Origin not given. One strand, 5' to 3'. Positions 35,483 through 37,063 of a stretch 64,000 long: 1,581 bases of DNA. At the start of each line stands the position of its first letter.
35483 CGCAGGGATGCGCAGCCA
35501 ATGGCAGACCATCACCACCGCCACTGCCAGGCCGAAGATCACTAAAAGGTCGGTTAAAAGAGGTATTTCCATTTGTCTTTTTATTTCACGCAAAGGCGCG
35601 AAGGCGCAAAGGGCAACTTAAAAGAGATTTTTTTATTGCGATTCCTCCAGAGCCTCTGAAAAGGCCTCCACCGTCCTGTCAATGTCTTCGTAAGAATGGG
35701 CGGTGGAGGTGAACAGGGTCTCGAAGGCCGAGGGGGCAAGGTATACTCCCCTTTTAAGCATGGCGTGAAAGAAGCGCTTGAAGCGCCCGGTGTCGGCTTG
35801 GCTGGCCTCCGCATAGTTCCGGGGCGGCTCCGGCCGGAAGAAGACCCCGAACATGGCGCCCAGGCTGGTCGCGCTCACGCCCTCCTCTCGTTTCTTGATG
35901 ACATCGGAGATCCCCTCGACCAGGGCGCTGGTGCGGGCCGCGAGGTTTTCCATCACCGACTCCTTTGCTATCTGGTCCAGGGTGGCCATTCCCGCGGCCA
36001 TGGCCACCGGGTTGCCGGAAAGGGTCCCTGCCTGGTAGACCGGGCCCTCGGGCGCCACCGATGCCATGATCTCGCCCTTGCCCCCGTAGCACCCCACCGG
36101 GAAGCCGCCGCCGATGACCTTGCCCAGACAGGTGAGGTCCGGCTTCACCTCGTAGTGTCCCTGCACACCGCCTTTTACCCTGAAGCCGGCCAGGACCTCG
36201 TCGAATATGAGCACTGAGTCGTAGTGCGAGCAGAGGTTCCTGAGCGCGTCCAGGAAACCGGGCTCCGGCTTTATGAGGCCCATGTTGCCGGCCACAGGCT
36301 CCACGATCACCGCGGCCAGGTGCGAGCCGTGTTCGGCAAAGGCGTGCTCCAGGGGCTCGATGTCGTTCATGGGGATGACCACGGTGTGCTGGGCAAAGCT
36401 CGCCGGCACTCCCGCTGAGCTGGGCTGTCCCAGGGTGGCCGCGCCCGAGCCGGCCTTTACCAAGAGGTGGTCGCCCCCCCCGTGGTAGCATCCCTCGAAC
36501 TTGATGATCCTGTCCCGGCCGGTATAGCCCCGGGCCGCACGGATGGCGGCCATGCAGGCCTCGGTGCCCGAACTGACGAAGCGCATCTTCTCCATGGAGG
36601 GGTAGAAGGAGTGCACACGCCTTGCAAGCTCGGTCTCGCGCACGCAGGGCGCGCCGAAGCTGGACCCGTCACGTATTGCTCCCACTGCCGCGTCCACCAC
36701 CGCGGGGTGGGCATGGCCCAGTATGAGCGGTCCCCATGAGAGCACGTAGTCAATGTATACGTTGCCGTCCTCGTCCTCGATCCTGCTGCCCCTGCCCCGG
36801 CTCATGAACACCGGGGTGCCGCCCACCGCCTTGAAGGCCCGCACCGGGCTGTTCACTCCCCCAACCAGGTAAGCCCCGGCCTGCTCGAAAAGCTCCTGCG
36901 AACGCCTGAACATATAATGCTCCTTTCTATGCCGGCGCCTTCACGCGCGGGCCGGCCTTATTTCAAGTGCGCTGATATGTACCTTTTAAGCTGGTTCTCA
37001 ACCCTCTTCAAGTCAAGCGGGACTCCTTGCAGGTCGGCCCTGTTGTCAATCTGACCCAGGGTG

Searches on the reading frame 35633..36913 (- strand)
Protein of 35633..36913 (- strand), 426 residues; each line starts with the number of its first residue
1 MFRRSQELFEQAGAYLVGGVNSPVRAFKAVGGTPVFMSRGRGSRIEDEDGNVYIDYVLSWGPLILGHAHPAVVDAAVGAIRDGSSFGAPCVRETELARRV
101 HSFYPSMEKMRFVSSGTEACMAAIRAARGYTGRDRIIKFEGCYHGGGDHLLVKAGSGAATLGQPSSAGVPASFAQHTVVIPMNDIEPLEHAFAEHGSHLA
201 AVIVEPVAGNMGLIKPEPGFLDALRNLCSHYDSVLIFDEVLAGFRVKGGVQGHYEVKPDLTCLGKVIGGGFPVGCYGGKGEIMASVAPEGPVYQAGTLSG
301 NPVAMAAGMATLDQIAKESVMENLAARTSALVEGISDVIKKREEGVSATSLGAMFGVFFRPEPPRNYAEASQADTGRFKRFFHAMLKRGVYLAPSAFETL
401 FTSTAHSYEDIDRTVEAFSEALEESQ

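Call 11: search_protein_families(library=pfam, proteins=[window:35633-36913:-], max_evalue=0.01)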
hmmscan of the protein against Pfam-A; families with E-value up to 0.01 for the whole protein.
window:35633-36913:- (426 aa): 1 family
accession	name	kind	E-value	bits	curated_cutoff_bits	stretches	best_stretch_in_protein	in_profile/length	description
PF00202.27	Aminotran_3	-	1.5e-73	248.3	30.5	1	33-422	9-403/403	Aminotransferase class-III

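Call 29: find_related_loci(query=window:35633-36913:-, collection=genome_contigs, flank=10000)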
Query window:35633-36913:- (426 aa) in genome_contigs; peptide patterns used: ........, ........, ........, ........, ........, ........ (x = any residue, [..] = any of these).
599 stretches matched a pattern (row limit reached: there are more); 483 encode a relative of the query (tblastn E <= 1e-3); the best 80 are kept; 80 distinct loci.
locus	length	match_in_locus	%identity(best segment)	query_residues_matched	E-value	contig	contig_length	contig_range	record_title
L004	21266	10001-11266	59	5-424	1e-159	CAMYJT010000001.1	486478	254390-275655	MAG: uncultured Gammaproteobacteria bacterium isolate ES_M_Gamma_066 genome assembly, contig: scaffold_2, whole genome s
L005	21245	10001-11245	60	4-417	1e-158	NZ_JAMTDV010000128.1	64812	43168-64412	MAG: Accumulibacter sp. isolate SCELSE-7 NODE_828_length_64812_cov_269.747734, whole genome shotgun sequence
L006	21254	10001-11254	58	2-417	4e-157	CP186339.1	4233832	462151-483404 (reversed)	Thalassotalea piscium strain NK451B chromosome, complete genome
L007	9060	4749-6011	59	3-422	6e-157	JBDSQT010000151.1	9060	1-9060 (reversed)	MAG: Paraperlucidibaca sp. isolate cluster1_bin.494 k127_14740822, whole genome shotgun sequence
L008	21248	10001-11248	60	1-415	7e-157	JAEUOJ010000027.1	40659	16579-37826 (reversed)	MAG: Accumulibacter sp. isolate new MAG-196 k141_4298614, whole genome shotgun sequence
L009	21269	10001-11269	59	1-422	1e-156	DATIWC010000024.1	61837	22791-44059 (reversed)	MAG TPA_asm: Usitatibacter sp. isolate SMAG_U15213 k141_39026, whole genome shotgun sequence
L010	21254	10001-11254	59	1-417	7e-156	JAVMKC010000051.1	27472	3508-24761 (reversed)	MAG: Accumulibacter sp. isolate SCELSE-11 G20SPAdes_bin.073_0000000051, whole genome shotgun sequence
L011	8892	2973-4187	60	4-406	2e-155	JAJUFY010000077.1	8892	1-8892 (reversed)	MAG: Ectothiorhodospiraceae bacterium isolate bin23 k141_78873_length_8892_cov_11.0000, whole genome shotgun sequence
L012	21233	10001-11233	59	8-416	2e-155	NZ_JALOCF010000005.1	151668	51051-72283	MAG: Methylobacter sp. isolate SO_2017_LW4 bin 67 scaffold_223_c1_LW137-91_2017, whole genome shotgun sequence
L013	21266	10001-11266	58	5-424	3e-155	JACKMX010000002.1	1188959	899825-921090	MAG: Chromatiaceae bacterium isolate HK-STAS-PROT-129 HK-STAS-PROT-129_2, whole genome shotgun sequence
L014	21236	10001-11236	60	1-411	3e-155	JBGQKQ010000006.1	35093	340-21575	MAG: Gammaproteobacteria bacterium isolate OBJ2_061818_050_58 k141_1206730_length_35093_cov_12.8964, whole genome shotgu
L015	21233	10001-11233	60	8-416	9e-155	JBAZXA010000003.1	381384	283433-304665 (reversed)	MAG: Methylococcaceae bacterium isolate SO_2017_GW1_45 NODE_186_length_381384_cov_41.818736_OW334_2017, whole genome sho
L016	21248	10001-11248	56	3-417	4e-155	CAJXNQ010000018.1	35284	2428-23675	MAG TPA_asm: uncultured Gammaproteobacteria bacterium isolate SRR4030062_bin.37_MetaBAT_v2.12.1_MAG genome assembly, con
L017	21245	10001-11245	59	4-416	3e-154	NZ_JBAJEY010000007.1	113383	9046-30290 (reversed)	Thiofaba sp. EF100 NODE_7, whole genome shotgun sequence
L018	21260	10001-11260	58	5-422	2e-154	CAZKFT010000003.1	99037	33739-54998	MAG TPA_asm: uncultured Gammaproteobacteria bacterium isolate SRP319275_co1_225 genome assembly, contig: NODE_101_length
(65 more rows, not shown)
